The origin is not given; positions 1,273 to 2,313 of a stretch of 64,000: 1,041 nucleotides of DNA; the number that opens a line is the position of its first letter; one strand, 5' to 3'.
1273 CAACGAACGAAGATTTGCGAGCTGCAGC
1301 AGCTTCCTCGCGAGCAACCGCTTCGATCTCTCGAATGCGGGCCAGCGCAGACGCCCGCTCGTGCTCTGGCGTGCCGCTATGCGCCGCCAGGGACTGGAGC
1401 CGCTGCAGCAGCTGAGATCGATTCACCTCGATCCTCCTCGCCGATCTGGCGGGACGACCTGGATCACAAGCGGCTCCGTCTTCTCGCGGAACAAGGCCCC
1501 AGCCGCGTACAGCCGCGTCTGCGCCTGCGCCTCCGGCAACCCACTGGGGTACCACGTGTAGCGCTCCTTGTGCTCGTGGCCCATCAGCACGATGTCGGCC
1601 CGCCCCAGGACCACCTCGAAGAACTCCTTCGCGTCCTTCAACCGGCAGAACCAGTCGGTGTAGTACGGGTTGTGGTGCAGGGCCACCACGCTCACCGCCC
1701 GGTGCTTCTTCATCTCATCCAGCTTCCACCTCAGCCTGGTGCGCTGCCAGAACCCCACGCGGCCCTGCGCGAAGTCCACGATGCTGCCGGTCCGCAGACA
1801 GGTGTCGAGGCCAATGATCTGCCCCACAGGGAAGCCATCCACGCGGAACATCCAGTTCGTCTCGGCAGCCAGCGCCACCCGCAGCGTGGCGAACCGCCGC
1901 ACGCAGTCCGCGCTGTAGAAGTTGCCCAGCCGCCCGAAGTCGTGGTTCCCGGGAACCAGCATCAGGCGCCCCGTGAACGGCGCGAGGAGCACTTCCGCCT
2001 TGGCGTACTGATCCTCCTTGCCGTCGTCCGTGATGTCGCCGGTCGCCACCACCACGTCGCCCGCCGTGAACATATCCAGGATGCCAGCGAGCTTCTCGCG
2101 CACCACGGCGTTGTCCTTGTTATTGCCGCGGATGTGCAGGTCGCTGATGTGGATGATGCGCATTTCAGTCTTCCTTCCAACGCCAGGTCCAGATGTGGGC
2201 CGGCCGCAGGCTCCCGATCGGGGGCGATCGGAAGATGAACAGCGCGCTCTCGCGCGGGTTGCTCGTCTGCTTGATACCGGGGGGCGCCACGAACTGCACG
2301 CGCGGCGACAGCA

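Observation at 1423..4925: Nucleotide-metabolism cluster: metallophosphoesterase, SplB-like radical SAM (leaderless?) and MazG-like pyrophosphohydrolase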

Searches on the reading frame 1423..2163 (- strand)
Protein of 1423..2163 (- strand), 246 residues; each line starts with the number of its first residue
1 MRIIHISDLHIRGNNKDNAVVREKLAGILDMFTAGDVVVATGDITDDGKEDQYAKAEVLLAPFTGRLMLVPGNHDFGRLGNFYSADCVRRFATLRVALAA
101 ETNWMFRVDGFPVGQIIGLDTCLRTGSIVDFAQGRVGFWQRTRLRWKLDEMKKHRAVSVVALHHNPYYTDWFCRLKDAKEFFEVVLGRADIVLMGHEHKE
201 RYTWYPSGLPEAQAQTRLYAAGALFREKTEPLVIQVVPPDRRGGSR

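Call 3: search_protein_families(library=pfam, proteins=[window:1423-2163:-], max_evalue=0.1)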
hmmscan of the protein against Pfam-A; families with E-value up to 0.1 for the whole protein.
window:1423-2163:- (246 aa): 2 families
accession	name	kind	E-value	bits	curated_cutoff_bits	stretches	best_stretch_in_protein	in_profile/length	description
PF00149.33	Metallophos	-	1e-18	68.9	21.5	1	1-199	1-190/191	Calcineurin-like phosphoesterase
PF12850.12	Metallophos_2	-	9.9e-08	32.6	27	1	1-205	1-124/154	Calcineurin-like phosphoesterase superfamily domain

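Call 4: search_protein_families(library=phrogs, proteins=[window:1423-2163:-], max_evalue=0.01)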
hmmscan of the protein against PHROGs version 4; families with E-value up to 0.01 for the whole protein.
window:1423-2163:- (246 aa): 3 families
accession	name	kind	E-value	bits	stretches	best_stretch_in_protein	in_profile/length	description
phrog_7339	-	DNA, RNA and nucleotide metabolism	3.3e-07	30.9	1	2-201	31-202/263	DNA repair exonuclease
phrog_1649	-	other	2.4e-05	24.2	1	1-77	36-106/308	metallo-phosphoesterase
phrog_547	-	other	3.6e-05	24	1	21-92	55-126/245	phosphoesterase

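Call 8: search_protein_families(library=ncbifam, proteins=[window:1423-2163:-], max_evalue=0.1)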
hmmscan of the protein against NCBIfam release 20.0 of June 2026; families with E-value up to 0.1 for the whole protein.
window:1423-2163:- (246 aa): 9 families
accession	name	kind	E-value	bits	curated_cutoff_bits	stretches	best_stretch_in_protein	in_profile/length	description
NF053861.1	DS8_antiphage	equivalog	2.9e-14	51.8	790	2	5-76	1-85/994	anti-phage protein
NF008359.0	PRK11148.1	equivalog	3.4e-10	39.9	225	1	25-200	46-207/275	3',5'-cyclic-AMP phosphodiesterase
NF050112.1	PhdiestSpdARhizob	equivalog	1.9e-08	34.3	400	1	25-199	30-199/264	2', 3'cyclic nucleotide phosphodiesterase SpdA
NF053862.1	DS9_1_antiphage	equivalog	2.3e-06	26.7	420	1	2-78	195-291/486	anti-phage phosphoesterase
TIGR00619.1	sbcd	subfamily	0.00032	20.6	77.65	1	1-77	1-88/252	exonuclease subunit SbcD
TIGR00040.1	yfcE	subfamily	0.0014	18.7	56.25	0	1-75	1-62/158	YfcE family phosphodiesterase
TIGR03729.1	acc_ester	subfamily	0.0024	17.3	148.25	1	2-77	1-74/239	putative phosphoesterase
NF033458.1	lipid_A_LpxG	equivalog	0.038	13.3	350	1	1-77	45-120/321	UDP-2,3-diacylglucosamine diphosphatase LpxG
TIGR04123.1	P_estr_lig_assc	hypoth_equivalog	0.067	12.6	150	0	24-79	55-114/207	ligase-associated DNA damage response endonuclease PdeM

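Call 14: search_solved_structures(query=window:1423-2163:-, max_evalue=1, show_alignments=2)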
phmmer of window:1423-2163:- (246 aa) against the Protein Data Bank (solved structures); distinct sequences matched with E-value up to 1: 6.
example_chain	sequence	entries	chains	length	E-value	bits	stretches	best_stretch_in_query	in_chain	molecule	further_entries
2hy1_A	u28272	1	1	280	1.8e-05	27.5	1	3-217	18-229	Rv0805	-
3ib7_A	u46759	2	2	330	3.2e-05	26.7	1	3-216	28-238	Icc protein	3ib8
2dxl_A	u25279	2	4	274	0.00015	24.4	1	2-79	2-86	Phosphohydrolase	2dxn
2zo9_B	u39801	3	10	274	0.00016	24.4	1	2-79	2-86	Phosphohydrolase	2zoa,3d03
2hyo_A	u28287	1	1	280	0.00018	24.2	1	3-216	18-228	Rv0805N97A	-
2hyp_A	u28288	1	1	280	0.00024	23.8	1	3-217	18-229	Hypothetical protein RV0805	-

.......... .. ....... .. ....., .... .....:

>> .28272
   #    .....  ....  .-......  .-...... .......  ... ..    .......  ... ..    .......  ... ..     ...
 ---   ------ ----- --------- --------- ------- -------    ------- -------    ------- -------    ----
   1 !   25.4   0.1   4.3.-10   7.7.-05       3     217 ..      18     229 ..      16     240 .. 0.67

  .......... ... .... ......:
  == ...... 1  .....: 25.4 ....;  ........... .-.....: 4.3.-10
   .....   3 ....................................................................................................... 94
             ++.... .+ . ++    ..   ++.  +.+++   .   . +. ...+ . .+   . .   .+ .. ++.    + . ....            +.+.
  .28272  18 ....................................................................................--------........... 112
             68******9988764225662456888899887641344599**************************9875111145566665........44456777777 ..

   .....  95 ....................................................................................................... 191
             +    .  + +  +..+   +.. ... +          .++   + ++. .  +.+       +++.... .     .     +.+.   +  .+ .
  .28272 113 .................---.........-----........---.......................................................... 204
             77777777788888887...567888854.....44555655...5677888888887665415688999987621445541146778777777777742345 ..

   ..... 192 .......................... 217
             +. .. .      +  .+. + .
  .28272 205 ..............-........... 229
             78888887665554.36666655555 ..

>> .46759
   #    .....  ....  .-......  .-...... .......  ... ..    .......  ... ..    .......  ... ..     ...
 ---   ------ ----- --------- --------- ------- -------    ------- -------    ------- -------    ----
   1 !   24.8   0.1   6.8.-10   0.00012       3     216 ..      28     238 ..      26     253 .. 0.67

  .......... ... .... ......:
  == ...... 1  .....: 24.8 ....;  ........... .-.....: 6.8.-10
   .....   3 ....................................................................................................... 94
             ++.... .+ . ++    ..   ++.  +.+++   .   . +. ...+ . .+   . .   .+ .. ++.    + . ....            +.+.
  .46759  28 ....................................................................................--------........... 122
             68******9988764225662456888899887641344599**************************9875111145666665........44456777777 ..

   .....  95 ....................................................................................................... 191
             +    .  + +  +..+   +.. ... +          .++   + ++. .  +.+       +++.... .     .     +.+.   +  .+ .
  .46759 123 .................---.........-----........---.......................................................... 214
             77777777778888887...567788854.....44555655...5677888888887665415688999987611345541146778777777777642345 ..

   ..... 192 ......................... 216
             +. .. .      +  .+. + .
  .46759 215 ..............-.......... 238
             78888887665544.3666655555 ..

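Call 35: find_homologous_proteins(query=window:1423-2163:-, max_evalue=0.001)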
Query window:1423-2163:- (246 aa): 834 proteins with E <= 0.001 among 4346 candidates; the best 120 are listed.
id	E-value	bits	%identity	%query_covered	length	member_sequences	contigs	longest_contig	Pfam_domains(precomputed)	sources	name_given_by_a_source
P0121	5.2e-166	568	100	100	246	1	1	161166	PF12850.13,PF00149.34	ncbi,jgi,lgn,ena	ncbi:MAG: metallophosphoesterase [bacterium]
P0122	9.0e-124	430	79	97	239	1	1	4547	PF12850.13,PF00149.34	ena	-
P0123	1.3e-102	361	67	96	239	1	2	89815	PF00149.34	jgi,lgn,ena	jgi:3',5'-cyclic AMP phosphodiesterase CpdA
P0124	6.1e-102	358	66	96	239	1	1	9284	PF12850.13,PF00149.34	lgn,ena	-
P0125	4.1e-101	356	68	96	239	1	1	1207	PF00149.34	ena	-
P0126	8.5e-99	348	64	98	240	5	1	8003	PF12850.13,PF00149.34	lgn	-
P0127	8.9e-99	348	66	96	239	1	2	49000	PF00149.34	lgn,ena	-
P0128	2.3e-95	337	62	96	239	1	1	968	PF12850.13,PF00149.34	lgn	-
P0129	2.1e-94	334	62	96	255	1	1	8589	PF12850.13,PF00149.34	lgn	-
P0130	2.2e-94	334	62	98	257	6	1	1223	PF12850.13,PF00149.34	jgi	jgi:3',5'-cyclic AMP phosphodiesterase CpdA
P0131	2.7e-94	333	63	96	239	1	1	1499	PF12850.13,PF00149.34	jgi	jgi:3',5'-cyclic AMP phosphodiesterase CpdA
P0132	5.9e-94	332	62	96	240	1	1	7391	PF00149.34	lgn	-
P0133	6.1e-94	332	63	97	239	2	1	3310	PF12850.13,PF00149.34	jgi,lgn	jgi:3',5'-cyclic AMP phosphodiesterase CpdA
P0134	8.0e-94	332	64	96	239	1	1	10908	PF12850.13,PF00149.34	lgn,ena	-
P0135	1.1e-92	328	61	98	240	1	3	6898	PF12850.13,PF00149.34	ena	-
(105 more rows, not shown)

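Call 36: find_encoding_contigs(protein=P0121, flank=10000, max_places=3)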
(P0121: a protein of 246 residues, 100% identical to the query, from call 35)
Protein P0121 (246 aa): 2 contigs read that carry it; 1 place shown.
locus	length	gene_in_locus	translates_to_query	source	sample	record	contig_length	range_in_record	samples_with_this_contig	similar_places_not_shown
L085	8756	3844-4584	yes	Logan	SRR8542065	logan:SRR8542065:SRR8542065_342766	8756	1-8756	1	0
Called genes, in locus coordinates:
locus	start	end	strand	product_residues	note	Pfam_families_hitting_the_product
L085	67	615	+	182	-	-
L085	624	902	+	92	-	-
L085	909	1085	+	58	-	-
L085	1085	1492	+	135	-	-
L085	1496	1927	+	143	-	-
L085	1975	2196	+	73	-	-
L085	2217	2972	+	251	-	PF04055:Radical_SAM (weak)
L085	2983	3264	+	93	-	-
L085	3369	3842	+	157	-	PF05869:Dam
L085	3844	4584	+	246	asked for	PF00149:Metallophos, PF12850:Metallophos_2 (weak)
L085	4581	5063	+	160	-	-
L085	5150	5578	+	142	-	-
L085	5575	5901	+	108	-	-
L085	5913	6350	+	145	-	-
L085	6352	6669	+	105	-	-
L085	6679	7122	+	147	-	PF13328:HD_4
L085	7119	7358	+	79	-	PF02810:SEC-C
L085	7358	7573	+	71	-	-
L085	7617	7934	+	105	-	PF13619:KTSC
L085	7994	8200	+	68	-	-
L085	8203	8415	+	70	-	-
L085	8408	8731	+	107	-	PF00166:Cpn10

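Call 37: find_encoding_contigs(protein=P0123, flank=8000, max_places=2)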
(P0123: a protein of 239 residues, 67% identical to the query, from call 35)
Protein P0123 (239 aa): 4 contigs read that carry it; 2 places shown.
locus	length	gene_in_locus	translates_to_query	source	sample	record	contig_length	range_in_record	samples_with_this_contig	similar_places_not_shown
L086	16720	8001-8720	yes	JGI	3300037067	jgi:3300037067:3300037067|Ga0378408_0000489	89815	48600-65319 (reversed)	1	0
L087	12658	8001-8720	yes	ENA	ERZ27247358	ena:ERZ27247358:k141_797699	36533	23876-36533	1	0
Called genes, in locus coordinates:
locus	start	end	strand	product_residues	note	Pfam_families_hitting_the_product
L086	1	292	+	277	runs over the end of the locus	PF07505:DUF5131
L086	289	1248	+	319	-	PF10127:RlaP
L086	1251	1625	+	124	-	-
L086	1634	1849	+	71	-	-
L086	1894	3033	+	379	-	PF12323:HTH_OrfB_IS605 (weak), PF01385:OrfB_IS605, PF07282:Cas12f1-like_TNB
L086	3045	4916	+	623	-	PF00176:SNF2-rel_dom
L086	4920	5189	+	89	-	-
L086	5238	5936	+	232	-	-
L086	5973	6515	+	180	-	PF05063:MT-A70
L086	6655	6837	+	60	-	-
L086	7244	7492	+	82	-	-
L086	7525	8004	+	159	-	PF05551:zf-His_Me_endon (weak)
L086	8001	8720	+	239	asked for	PF00149:Metallophos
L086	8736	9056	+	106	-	-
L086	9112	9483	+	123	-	-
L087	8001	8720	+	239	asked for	PF00149:Metallophos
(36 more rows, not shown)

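Call 41: search_solved_structures(query=A2, max_evalue=0.01)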
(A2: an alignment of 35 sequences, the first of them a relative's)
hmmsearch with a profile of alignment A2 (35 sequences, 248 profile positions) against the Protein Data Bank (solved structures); distinct sequences matched with E-value up to 0.01: 21.
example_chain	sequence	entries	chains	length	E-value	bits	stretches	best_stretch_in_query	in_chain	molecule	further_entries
2hy1_A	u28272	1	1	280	1.1e-14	57.6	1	3-205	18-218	Rv0805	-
3ib7_A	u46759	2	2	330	2e-14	56.7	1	3-205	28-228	Icc protein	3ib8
2hyo_A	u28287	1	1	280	2.1e-13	53.4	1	3-205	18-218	Rv0805N97A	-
2hyp_A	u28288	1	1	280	3.6e-13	52.6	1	3-205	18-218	Hypothetical protein RV0805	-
2zo9_B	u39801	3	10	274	3.8e-13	52.5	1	1-208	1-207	Phosphohydrolase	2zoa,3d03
2dxl_A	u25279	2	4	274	4.4e-13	52.3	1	1-208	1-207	Phosphohydrolase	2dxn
2xmo_A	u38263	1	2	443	8.9e-12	48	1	25-230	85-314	LMO2642 PROTEIN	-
4lty_C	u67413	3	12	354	1.7e-05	27.5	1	1-74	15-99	Exonuclease subunit SbcD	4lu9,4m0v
6s6v_A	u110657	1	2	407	2.2e-05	27.1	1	1-74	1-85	Nuclease SbcCD subunit D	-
2qfp_A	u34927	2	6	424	5.8e-05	25.7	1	137-216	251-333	Purple acid phosphatase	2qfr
4dhl_A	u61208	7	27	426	5.8e-05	25.7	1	137-216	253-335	Purple acid phosphatase | Fe(3+)-Zn(2+) purple acid phosphatase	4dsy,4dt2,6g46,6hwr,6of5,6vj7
8brn_A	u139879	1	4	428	5.9e-05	25.7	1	137-216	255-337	Fe(3+)-Zn(2+) purple acid phosphatase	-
6hwr_D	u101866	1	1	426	6e-05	25.7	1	137-216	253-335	Fe(3+)-Zn(2+) purple acid phosphatase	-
6ofd_A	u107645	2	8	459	6.7e-05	25.5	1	137-216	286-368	Fe(3+)-Zn(2+) purple acid phosphatase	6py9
1kbp_A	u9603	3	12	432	7.6e-05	25.3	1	137-210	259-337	PURPLE ACID PHOSPHATASE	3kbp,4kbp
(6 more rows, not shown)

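Call 63: search_dna_similar(query=window:1423-2163:-, collection=phages, mode=protein, max_rows=40, max_evalue=0.001, rows=spread)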
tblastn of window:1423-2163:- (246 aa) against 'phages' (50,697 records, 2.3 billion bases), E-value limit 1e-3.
Records with a match: 2; places in all: 2; records where one place covers at least 80% of the query: 2.
Best place of each record, by identity: <60% 2.
By first word of the organism name: Acinetobacter 2.
By host as written in the record: - 2.
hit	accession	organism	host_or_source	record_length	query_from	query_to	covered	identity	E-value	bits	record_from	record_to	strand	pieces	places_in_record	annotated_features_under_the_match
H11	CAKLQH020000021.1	Acinetobacter phage MD-2021a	not known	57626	3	199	80%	26.3%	5e-4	47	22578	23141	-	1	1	Uncharacterized protein conserved in bacteria | bmrU: lipid kinase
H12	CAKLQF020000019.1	Acinetobacter phage MD-2021a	not known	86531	3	199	80%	26.3%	5e-4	47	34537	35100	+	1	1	Uncharacterized protein conserved in bacteria | bmrU: lipid kinase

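Call 83: search_protein_families(library=padloc, proteins=[window:1423-2163:-], max_evalue=0.001)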
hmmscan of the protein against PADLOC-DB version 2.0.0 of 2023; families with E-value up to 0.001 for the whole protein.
window:1423-2163:- (246 aa): 3 families
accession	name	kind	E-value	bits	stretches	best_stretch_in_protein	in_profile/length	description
PDLC00736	Effector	-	2.9e-07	27.8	1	2-89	4-99/561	Endonuclease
PDLC05051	PDC-S60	-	1.5e-06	24.7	1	1-78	1-91/1027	-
PDLC04908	PDC-S10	-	6.9e-06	23.5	1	1-76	10-72/223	-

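Call 87: predict_structure(alignment_id=A2)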
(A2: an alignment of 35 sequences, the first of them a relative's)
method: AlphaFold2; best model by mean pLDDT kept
length: 246 residues; sequences in the alignment: 35
mean_pLDDT: 94.5   pTM: 0.92
mean pLDDT of the five models: 94.5, 94.0, 93.9, 93.2, 92.9
residues with pLDDT >= 90: 219; 70-90: 20; 50-70: 2; < 50: 5
segments of 3 or more residues with pLDDT < 50: 242-246
pLDDT, mean of each block of 10 residues (from residue 1): 98 98 98 97 97 99 98 93 94 98 93 97 80 94 98 97 96 94 98 97 97 97 98 91 45
secondary structure, 60 per line:
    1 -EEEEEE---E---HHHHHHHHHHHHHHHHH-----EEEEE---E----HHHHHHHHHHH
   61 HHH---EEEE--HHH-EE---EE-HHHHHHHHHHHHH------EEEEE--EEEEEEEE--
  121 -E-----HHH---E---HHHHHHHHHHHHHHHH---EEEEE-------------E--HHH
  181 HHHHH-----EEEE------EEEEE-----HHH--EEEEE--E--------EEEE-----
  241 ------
elements in order: E2-7 H15-31 E37-41 H50-63 E67-70 H85-97 E104-108 E111-118 H138-153 E157-161 H178-185 E191-194 E201-205 E216-220 E232-235
